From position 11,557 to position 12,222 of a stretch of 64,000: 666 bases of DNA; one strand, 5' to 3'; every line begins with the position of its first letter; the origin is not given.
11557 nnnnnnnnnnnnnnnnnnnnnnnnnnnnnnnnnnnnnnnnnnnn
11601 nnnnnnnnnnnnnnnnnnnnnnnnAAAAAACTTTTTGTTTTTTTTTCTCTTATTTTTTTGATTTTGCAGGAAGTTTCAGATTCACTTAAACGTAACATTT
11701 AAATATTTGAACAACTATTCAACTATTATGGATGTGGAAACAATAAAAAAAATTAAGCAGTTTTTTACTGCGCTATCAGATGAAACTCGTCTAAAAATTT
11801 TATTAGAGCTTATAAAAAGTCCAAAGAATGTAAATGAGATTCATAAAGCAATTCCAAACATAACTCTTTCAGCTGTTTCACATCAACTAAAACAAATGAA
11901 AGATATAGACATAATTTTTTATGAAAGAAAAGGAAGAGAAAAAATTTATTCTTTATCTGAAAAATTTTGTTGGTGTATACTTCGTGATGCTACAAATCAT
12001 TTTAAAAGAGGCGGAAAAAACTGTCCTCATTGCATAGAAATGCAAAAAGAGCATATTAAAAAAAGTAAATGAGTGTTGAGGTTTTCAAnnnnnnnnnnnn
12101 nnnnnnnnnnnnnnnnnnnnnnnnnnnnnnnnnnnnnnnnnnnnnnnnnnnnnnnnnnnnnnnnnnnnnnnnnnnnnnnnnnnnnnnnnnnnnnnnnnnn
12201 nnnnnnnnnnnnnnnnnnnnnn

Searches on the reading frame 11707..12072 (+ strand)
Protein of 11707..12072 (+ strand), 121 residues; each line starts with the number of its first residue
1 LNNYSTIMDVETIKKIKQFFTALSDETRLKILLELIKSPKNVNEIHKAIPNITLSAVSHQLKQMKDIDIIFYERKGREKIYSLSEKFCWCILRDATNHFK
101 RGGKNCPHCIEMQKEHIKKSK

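Call 3: search_protein_families(library=pfam, proteins=[window:11707-12072:+], max_evalue=0.01)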
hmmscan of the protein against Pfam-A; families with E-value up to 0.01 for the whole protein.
window:11707-12072:+ (121 aa): 3 families
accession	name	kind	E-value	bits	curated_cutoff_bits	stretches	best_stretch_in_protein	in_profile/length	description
PF01022.26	HTH_5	-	7.3e-08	32.6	22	1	25-70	1-45/47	Bacterial regulatory protein, arsR family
PF12840.13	HTH_20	-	3.5e-07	30.5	27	1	23-70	1-48/51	Helix-turn-helix domain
PF01638.23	HxlR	-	1.6e-05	25.1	20.8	1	29-85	8-67/91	HxlR-like helix-turn-helix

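Call 4: search_protein_families(library=ncbifam, proteins=[window:11707-12072:+], max_evalue=0.01)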
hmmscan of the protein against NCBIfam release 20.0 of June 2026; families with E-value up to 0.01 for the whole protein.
window:11707-12072:+ (121 aa): 9 families
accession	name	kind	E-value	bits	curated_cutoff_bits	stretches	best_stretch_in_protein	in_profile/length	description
NF033788.1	HTH_metalloreg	subfamily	1.3e-16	60.1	55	1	17-85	2-70/77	metalloregulator ArsR/SmtB family transcription factor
NF033789.1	repress_SdpR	subfamily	2.3e-10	40.2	100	1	20-84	2-65/79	autorepressor SdpR family transcription factor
NF045707.1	Dbac_1936_reg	equivalog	4.6e-08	33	115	1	14-94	5-84/99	ArsR/SmtB-type metalloregulator TsoR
NF047906.1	CdPbTransRegCmtR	equivalog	8.3e-06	25.7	150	1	15-86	10-80/104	Cd(II)/Pb(II)-sensing metalloregulatory transcriptional regulator CmtR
NF041413.1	ArsR_Rv2640c_fam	equivalog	0.0001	22.7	155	1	14-82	30-100/118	Rv2640c family ArsR-like transcriptional regulator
NF053755.1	MsvR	equivalog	0.0004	20.1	220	1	20-94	7-83/236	transcriptional factor MsvR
NF052532.1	TransRegPagRBaca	equivalog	0.00094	19.2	170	1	20-84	21-84/99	transcriptional repressor PagR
NF007528.0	PRK10141.1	subfamily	0.0011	18.7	97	1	18-87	8-77/117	metalloregulator ArsR/SmtB family transcription factor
NF040642.1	sulf_sens_BigR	equivalog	0.0017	18.4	155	1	15-86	9-79/95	sulfite-sensing transcriptional repressor BigR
